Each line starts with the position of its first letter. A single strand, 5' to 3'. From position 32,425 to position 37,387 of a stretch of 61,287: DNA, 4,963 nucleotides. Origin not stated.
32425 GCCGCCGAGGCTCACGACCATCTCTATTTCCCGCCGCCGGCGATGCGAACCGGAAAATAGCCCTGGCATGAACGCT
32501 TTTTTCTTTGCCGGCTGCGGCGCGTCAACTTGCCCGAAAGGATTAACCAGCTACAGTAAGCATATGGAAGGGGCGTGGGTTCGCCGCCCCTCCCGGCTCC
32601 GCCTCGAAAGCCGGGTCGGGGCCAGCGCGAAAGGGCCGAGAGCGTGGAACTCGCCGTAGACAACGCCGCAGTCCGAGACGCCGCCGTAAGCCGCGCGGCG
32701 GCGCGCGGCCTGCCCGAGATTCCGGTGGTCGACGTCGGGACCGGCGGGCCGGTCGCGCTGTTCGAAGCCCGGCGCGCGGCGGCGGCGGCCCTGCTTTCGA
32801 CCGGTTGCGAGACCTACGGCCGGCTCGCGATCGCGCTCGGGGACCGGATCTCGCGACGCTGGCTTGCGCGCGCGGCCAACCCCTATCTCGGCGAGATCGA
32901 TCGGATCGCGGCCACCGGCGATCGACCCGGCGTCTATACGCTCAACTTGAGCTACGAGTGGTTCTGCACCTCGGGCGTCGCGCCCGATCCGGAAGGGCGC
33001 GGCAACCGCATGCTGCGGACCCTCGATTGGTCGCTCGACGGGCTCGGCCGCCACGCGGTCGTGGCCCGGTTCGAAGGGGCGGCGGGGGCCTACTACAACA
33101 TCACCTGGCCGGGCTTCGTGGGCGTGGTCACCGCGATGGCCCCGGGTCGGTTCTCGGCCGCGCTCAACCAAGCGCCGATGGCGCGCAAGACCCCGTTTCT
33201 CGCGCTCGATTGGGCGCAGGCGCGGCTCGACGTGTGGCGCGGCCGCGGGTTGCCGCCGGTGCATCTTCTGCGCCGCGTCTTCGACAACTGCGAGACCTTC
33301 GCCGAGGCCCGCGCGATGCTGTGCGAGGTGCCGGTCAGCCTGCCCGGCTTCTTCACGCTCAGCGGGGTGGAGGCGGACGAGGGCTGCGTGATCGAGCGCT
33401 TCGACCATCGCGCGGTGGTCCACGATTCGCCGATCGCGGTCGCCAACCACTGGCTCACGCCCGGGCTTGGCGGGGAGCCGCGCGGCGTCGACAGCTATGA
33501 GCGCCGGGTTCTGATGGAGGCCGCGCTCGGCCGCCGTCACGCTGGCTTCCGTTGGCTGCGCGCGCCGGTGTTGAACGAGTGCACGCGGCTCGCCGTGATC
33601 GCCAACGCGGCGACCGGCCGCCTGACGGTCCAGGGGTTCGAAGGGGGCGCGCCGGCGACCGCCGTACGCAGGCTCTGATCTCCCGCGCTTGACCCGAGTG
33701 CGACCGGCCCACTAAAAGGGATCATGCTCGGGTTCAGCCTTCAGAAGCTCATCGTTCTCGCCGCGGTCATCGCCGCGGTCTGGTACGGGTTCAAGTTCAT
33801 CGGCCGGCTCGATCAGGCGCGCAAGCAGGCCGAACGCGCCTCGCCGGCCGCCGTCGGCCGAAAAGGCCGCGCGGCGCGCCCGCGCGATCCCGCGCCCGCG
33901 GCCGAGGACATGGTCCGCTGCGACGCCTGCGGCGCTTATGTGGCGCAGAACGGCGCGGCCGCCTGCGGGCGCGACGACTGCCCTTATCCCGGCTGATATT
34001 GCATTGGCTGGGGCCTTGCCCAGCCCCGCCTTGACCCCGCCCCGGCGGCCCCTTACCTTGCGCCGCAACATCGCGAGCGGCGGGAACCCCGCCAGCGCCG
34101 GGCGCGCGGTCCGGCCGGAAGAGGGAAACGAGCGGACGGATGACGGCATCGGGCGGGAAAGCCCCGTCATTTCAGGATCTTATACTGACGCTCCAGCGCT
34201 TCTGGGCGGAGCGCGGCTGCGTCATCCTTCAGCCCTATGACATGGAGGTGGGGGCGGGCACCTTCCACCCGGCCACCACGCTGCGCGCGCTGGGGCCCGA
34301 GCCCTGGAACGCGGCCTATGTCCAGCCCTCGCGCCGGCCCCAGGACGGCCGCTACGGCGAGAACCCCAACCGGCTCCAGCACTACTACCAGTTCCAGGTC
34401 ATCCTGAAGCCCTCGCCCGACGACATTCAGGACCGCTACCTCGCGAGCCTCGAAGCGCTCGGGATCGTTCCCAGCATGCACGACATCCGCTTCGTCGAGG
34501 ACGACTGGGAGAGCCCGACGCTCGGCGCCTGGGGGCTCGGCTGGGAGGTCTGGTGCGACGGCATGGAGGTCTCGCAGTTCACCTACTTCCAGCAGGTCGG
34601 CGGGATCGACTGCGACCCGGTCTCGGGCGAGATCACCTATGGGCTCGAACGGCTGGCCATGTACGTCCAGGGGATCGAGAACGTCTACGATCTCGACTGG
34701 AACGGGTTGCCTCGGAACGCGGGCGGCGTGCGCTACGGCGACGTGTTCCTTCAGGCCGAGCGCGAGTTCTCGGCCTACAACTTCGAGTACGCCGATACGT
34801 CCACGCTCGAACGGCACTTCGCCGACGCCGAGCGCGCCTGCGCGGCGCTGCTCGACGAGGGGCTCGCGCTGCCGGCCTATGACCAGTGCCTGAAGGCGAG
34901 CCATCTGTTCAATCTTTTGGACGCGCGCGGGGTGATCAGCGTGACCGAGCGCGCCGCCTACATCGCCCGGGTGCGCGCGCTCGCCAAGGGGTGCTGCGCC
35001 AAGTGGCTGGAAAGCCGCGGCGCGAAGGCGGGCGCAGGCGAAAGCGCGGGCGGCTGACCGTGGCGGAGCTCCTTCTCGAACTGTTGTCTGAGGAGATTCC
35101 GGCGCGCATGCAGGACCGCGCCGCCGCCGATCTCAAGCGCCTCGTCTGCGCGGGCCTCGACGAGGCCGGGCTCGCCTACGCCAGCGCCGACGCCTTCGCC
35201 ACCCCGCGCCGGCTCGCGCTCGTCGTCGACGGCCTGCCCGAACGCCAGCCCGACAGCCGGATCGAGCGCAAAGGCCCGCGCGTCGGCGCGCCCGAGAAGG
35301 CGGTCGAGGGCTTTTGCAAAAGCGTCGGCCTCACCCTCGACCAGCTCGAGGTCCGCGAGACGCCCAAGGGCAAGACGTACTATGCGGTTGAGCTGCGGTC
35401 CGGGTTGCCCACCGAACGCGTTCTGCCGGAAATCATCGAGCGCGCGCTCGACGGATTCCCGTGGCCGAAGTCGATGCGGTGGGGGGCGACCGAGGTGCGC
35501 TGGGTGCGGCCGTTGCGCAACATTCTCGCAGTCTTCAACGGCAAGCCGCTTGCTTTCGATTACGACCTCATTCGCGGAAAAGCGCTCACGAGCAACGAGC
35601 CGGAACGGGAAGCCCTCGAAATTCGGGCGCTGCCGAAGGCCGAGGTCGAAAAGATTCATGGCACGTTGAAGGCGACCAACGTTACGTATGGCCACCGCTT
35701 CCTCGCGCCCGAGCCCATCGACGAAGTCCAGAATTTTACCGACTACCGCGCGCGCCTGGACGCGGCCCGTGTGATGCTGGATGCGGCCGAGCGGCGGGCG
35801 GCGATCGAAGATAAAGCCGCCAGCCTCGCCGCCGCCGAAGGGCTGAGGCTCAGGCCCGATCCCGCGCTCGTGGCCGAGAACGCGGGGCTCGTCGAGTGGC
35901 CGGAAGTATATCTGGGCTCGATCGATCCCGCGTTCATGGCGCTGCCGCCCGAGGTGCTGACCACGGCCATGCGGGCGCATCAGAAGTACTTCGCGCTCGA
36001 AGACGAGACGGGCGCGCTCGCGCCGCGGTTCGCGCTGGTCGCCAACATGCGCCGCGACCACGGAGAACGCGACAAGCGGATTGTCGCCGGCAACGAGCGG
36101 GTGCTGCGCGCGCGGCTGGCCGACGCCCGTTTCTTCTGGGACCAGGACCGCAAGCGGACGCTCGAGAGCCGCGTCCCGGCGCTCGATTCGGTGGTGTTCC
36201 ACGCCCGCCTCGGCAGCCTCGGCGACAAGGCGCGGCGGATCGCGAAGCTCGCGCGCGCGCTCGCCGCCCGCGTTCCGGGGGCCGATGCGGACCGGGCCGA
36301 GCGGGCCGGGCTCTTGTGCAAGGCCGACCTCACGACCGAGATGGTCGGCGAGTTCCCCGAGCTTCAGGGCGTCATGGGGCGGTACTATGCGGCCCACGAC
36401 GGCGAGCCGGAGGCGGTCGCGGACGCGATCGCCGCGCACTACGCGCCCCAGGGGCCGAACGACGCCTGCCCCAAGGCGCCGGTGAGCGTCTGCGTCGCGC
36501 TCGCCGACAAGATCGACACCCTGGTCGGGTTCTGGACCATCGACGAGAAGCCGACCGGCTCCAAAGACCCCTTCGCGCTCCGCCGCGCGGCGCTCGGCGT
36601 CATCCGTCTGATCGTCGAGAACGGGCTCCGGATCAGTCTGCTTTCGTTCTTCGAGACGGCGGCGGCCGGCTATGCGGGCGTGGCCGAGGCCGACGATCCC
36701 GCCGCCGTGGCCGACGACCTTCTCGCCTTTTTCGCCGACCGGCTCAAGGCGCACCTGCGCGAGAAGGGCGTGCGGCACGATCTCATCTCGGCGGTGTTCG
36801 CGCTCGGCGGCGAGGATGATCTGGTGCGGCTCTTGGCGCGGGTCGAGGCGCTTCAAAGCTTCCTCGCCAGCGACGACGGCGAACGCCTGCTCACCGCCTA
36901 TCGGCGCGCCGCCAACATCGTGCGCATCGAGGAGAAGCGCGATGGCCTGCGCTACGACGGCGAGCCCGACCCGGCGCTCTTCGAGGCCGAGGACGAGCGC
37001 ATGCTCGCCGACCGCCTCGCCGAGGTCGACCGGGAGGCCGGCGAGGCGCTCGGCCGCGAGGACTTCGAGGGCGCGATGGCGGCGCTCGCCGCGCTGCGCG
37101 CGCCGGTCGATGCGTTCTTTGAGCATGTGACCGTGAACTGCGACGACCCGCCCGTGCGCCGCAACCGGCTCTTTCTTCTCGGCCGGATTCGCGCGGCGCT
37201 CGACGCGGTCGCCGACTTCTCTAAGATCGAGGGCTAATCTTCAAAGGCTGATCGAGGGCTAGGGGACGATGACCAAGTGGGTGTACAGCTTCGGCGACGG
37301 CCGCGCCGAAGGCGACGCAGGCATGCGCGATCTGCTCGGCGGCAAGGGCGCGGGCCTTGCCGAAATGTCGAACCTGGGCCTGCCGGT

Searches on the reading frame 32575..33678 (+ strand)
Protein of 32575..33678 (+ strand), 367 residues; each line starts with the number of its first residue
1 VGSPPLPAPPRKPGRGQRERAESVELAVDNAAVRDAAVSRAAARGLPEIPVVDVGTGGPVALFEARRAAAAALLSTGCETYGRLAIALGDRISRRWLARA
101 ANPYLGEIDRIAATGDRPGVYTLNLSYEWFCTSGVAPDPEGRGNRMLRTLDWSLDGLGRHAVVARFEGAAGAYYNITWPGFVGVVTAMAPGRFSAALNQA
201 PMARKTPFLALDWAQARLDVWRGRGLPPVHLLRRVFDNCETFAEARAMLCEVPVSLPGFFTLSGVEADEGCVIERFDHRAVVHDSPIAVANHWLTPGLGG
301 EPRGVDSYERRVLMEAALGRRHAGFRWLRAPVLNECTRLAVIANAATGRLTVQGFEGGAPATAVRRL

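Call 8: search_protein_families(library=ncbifam, proteins=[window:32575-33678:+], max_evalue=0.001)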
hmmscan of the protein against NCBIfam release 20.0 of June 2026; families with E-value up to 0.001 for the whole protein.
window:32575-33678:+ (367 aa): 1 family
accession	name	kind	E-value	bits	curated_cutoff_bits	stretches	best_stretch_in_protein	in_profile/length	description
NF040521.1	C45_proenzyme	subfamily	5.1e-20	72.1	85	1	97-319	49-267/313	C45 family autoproteolytic acyltransferase/hydrolase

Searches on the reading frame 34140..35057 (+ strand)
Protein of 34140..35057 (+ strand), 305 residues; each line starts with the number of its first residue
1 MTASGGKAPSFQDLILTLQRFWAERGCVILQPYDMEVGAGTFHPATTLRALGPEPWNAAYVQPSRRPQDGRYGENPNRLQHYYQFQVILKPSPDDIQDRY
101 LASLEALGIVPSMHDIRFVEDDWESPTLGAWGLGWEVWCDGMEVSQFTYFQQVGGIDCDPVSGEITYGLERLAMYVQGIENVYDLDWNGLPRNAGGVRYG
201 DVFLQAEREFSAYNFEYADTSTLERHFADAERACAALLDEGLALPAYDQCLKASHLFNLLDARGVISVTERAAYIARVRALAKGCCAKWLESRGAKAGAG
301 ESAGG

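Call 8: search_protein_families(library=ncbifam, proteins=[window:34140-35057:+], max_evalue=0.001)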
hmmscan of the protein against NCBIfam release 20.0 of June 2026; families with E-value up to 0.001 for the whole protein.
window:34140-35057:+ (305 aa): 3 families
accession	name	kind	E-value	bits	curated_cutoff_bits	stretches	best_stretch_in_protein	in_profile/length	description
NF006827.1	PRK09348.1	equivalog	3.4e-152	505.5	369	1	10-290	1-275/276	glycine--tRNA ligase subunit alpha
NF011499.0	PRK14908.1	equivalog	1.1e-148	497.5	1244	1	9-294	5-284/998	glycine--tRNA ligase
TIGR00388.1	glyQ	equivalog_domain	3.7e-145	482.7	361.45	1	10-295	2-285/293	glycine--tRNA ligase subunit alpha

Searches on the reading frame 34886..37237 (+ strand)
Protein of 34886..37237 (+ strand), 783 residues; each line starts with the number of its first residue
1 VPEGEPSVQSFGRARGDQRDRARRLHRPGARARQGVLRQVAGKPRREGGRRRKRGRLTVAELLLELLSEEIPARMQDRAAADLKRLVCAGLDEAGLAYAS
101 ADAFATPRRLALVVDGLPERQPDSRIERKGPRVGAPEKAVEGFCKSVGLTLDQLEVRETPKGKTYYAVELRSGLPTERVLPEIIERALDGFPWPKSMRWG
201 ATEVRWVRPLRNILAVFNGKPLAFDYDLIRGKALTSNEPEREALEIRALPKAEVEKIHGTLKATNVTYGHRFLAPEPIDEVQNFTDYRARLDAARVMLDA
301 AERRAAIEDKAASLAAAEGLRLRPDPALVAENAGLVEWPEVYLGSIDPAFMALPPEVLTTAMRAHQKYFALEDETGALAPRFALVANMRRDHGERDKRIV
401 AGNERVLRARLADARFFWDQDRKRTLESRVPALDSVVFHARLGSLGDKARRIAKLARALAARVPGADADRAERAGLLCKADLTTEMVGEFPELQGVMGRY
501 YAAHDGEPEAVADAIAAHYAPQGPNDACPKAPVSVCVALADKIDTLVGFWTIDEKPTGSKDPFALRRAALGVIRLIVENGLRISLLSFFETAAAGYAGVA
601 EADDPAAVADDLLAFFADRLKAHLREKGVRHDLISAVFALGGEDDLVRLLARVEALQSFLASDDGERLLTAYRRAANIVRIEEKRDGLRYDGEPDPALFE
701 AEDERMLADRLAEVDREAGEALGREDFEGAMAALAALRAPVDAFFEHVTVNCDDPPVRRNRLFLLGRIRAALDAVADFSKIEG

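Call 8: search_protein_families(library=ncbifam, proteins=[window:34886-37237:+], max_evalue=0.001)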
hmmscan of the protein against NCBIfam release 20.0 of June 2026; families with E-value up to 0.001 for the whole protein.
window:34886-37237:+ (783 aa): 2 families
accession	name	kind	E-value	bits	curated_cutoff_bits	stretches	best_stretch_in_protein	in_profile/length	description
TIGR00211.2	glyS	equivalog_domain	1.7e-233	777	300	1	61-781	1-684/684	glycine--tRNA ligase subunit beta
NF011499.0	PRK14908.1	equivalog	1.2e-140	470.8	1244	2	257-781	484-996/998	glycine--tRNA ligase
